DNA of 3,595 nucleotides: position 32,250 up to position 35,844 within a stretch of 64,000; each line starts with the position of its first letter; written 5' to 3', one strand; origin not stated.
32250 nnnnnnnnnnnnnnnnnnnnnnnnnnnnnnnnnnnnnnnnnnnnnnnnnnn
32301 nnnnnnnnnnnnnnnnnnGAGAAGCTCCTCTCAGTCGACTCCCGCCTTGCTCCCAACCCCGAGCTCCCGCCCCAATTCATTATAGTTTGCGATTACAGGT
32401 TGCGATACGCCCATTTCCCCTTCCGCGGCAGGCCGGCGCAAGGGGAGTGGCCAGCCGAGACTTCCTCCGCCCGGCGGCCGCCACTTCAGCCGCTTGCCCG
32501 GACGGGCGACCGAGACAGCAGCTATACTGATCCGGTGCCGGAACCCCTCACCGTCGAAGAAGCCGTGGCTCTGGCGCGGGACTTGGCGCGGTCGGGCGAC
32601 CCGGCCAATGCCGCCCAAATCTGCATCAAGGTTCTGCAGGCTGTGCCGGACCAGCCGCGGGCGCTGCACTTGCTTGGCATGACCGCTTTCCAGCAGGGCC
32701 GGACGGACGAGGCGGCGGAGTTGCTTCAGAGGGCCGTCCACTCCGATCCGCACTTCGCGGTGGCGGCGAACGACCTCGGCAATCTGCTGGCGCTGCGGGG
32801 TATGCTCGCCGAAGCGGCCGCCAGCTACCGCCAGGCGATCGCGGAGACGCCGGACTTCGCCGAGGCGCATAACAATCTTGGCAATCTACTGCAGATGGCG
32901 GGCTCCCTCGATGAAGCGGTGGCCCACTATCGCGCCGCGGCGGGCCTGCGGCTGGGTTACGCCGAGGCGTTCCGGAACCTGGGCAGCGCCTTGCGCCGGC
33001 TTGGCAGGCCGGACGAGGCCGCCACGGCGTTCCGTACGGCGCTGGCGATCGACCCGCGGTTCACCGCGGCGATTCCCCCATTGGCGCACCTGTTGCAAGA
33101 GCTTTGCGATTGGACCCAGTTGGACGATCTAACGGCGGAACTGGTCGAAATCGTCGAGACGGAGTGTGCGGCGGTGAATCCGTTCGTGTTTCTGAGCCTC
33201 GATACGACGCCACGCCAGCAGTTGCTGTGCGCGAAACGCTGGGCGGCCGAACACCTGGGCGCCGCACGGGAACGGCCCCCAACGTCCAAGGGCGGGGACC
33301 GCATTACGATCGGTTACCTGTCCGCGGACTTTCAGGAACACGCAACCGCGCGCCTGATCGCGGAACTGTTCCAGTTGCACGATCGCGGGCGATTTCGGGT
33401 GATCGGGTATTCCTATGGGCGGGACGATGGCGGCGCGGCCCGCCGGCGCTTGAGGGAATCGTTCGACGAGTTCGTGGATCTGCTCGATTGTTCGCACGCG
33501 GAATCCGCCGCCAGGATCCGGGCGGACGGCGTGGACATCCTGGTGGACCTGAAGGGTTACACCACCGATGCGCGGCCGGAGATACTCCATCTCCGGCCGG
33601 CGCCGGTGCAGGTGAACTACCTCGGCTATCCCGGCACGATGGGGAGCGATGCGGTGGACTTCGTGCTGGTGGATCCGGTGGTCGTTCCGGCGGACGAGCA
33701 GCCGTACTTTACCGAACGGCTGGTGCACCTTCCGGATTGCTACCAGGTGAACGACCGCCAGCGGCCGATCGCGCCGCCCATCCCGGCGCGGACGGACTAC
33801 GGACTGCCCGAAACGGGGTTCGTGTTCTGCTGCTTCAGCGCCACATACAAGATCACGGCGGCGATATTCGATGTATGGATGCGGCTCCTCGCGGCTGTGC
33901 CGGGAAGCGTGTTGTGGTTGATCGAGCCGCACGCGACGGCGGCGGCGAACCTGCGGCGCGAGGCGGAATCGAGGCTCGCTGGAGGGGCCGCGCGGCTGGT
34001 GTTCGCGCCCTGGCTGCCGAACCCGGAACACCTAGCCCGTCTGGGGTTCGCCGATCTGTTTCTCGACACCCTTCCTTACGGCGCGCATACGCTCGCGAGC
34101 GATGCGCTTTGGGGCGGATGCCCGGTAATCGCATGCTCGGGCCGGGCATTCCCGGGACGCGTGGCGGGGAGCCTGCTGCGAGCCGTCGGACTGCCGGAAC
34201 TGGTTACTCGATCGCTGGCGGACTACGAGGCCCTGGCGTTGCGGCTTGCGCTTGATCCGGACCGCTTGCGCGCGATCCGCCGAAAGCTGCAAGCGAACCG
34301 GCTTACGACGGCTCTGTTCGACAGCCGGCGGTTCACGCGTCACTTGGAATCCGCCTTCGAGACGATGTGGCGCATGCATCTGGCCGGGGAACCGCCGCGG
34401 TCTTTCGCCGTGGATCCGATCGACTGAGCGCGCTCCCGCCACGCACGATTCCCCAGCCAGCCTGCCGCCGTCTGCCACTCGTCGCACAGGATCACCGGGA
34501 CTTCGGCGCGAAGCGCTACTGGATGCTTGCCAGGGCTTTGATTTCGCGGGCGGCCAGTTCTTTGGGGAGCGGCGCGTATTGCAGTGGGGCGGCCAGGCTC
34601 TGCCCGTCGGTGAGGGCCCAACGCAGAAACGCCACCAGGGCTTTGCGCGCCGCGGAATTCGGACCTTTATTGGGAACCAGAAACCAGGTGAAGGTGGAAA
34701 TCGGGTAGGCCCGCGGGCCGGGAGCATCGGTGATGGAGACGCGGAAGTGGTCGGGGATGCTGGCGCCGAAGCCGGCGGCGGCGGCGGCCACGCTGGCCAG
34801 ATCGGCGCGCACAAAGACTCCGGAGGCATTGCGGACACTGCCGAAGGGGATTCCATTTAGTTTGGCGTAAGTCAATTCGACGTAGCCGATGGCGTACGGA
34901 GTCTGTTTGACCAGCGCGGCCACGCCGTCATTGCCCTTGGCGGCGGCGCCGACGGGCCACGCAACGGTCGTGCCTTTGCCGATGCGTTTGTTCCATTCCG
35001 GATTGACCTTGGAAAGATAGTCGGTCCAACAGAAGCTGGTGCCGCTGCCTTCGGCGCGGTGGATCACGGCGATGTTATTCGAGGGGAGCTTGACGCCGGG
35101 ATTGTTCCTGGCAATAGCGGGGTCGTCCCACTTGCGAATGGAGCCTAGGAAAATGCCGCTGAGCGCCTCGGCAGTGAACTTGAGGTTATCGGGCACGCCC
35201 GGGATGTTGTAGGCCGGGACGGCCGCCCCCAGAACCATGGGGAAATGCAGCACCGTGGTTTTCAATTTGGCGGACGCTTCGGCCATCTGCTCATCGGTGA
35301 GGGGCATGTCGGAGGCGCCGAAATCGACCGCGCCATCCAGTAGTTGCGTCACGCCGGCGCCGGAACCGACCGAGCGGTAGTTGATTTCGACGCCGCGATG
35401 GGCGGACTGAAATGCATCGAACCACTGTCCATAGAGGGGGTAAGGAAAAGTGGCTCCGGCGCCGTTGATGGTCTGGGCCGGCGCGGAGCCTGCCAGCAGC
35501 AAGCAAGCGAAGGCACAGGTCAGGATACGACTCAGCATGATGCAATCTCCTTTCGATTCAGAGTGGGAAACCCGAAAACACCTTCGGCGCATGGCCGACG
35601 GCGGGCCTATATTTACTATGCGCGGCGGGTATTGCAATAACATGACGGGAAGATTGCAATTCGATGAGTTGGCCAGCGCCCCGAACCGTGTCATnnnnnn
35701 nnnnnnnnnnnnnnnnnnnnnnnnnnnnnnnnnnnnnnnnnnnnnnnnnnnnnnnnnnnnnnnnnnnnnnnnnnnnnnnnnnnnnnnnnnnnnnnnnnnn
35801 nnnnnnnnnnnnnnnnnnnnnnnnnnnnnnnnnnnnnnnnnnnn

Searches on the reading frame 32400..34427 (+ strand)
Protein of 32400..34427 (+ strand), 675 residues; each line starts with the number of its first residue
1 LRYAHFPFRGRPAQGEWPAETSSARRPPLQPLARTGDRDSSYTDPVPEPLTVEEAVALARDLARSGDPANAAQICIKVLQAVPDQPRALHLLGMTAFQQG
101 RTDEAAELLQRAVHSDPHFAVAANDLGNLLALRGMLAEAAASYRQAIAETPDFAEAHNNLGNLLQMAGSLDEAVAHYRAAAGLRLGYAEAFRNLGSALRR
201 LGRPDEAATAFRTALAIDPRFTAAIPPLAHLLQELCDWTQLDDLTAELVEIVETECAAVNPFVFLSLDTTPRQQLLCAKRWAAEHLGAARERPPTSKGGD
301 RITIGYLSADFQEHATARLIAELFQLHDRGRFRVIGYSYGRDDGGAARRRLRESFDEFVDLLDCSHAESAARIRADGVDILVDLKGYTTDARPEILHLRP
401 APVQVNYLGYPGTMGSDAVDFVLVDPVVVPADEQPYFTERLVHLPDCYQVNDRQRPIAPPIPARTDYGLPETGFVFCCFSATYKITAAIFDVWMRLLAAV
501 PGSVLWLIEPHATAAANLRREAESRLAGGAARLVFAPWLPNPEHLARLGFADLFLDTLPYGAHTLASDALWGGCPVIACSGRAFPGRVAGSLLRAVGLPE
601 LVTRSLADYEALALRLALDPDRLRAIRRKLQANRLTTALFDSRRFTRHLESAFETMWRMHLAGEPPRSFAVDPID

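Call 7: search_protein_families(library=ncbifam, proteins=[window:32400-34427:+], max_evalue=0.01)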
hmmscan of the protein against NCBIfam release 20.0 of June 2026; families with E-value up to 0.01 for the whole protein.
window:32400-34427:+ (675 aa): 21 families
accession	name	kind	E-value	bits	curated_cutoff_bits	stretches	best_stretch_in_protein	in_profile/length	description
TIGR02521.1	type_IV_pilW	equivalog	5.7e-18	65.3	154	1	92-231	37-178/234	type IV pilus biogenesis/stability protein PilW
NF033762.1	social_mot_Tgl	equivalog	2.5e-16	59.8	225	1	92-224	37-172/252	social motility TPR repeat lipoprotein Tgl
TIGR02917.1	PEP_TPR_lipo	equivalog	6.1e-15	54.2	312.2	1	55-235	434-614/899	XrtA/PEP-CTERM system TPR-repeat protein PrsT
NF033920.0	C39_PA2778_fam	equivalog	3.4e-14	52.9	150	2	44-149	148-253/255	PA2778 family cysteine peptidase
NF040959.1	MamA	equivalog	4.3e-14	52.4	200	1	52-181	71-200/204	magnetosome protein MamA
NF033758.1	gliding_GltE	equivalog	3.9e-10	39.3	225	1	110-178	76-144/411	adventurous gliding motility TPR repeat lipoprotein GltE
TIGR03939.1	PGA_TPR_OMP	equivalog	1.6e-07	29.9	366.65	1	53-178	87-209/800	poly-beta-1,6 N-acetyl-D-glucosamine export porin PgaA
TIGR02552.1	LcrH_SycD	equivalog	3.4e-07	30.1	104.8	1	158-218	56-116/136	SycD/LcrH family type III secretion system chaperone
NF047507.1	TPR_BatC_Lepto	exception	4.2e-07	29.7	175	1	82-166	54-142/214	TPR repeat-containing protein BatC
NF049992.1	NGTferase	equivalog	7.3e-07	28.2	1000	0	398-446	355-401/614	UDP-glucose:protein N-beta-glucosyltransferase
NF008757.0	PRK11788.1-5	equivalog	5.2e-06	25.9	363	1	94-156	188-250/388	lipopolysaccharide assembly protein LapB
NF008391.2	PRK11189.1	equivalog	1.4e-05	24.8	250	1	114-213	59-158/297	lipoprotein NlpI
TIGR00540.1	TPR_hemY_coli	hypoth_equivalog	4.1e-05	22.5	142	1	55-180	264-385/385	heme biosynthesis-associated TPR protein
NF008017.0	PRK10747.1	equivalog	0.00028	19.9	608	0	55-152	266-360/398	protoheme IX biogenesis protein HemY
NF008520.0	PRK11447.1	equivalog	0.00058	17.7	858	1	53-181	198-330/1157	cellulose synthase complex outer membrane protein BcsC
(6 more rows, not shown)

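Call 33: search_protein_families(library=pfam, proteins=[window:32400-34427:+], max_evalue=0.0001)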
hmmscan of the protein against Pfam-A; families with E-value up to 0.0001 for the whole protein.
window:32400-34427:+ (675 aa): 16 families
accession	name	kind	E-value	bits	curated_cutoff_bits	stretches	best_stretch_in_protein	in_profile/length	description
PF13844.12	Glyco_transf_41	-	3.8e-84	283.3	25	2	460-648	355-542/543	Glycosyl transferase family 41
PF07719.23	TPR_2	-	1.5e-26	90.7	27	2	188-220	1-33/34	Tetratricopeptide repeat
PF00515.34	TPR_1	-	7.8e-25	86.1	27.8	1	188-221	1-34/34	Tetratricopeptide repeat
PF13432.12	TPR_16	-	8.7e-22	77.7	32.7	3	57-117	2-62/65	Tetratricopeptide repeat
PF13414.12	TPR_11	-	3.4e-20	71.9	26.8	1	127-168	1-42/42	TPR repeat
PF14559.12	TPR_19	-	5.2e-19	68.8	25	1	63-118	2-57/68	Tetratricopeptide repeat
PF13424.12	TPR_12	-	3.6e-18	66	30.1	2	153-218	2-75/77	Tetratricopeptide repeat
PF13431.12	TPR_17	-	1.4e-16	59.7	24.4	1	143-174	2-33/34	Tetratricopeptide repeat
PF13181.12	TPR_8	-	2.6e-16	58.8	25.7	0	193-220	6-33/34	Tetratricopeptide repeat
PF13428.12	TPR_14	-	5.7e-14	51.7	23.5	0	189-225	2-38/44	Tetratricopeptide repeat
PF13176.12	TPR_7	-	2.3e-13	49.5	27.9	0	190-219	1-30/36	Tetratricopeptide repeat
PF13374.12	TPR_10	-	1e-11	44.9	27.5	0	88-113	4-29/42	Tetratricopeptide repeat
PF13174.12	TPR_6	-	3.6e-09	37.1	26.3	0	88-117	2-31/33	Tetratricopeptide repeat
PF23914.1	TPR_CcmH_CycH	-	5.8e-07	29.9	42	0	54-111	86-146/158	Cytochrome c-type biogenesis protein H TPR domain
PF07721.20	TPR_4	-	2.1e-06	28.3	27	0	86-111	1-26/26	Tetratricopeptide repeat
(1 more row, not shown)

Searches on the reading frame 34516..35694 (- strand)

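Call 7: search_protein_families(library=ncbifam, proteins=[window:34516-35694:-], max_evalue=0.01)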
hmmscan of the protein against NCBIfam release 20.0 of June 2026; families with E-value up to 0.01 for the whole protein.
window:34516-35694:- (392 aa): 4 families
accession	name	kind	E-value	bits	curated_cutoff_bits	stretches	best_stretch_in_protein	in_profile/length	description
TIGR00975.1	3a0107s03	equivalog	2.2e-112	375.2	205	1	76-391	1-314/315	phosphate ABC transporter substrate-binding protein PstS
NF008171.0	PRK10918.1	equivalog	3e-86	289.5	339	1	70-382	22-327/346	phosphate ABC transporter substrate-binding protein PstS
TIGR02136.1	ptsS_2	subfamily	3.8e-21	75.6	206.6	1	67-278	32-223/295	phosphate ABC transporter substrate-binding protein PstS family protein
TIGR04505.1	PtsS_plasma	equivalog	0.0041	16.6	175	0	52-127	7-81/334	phosphate ABC transporter substrate-binding protein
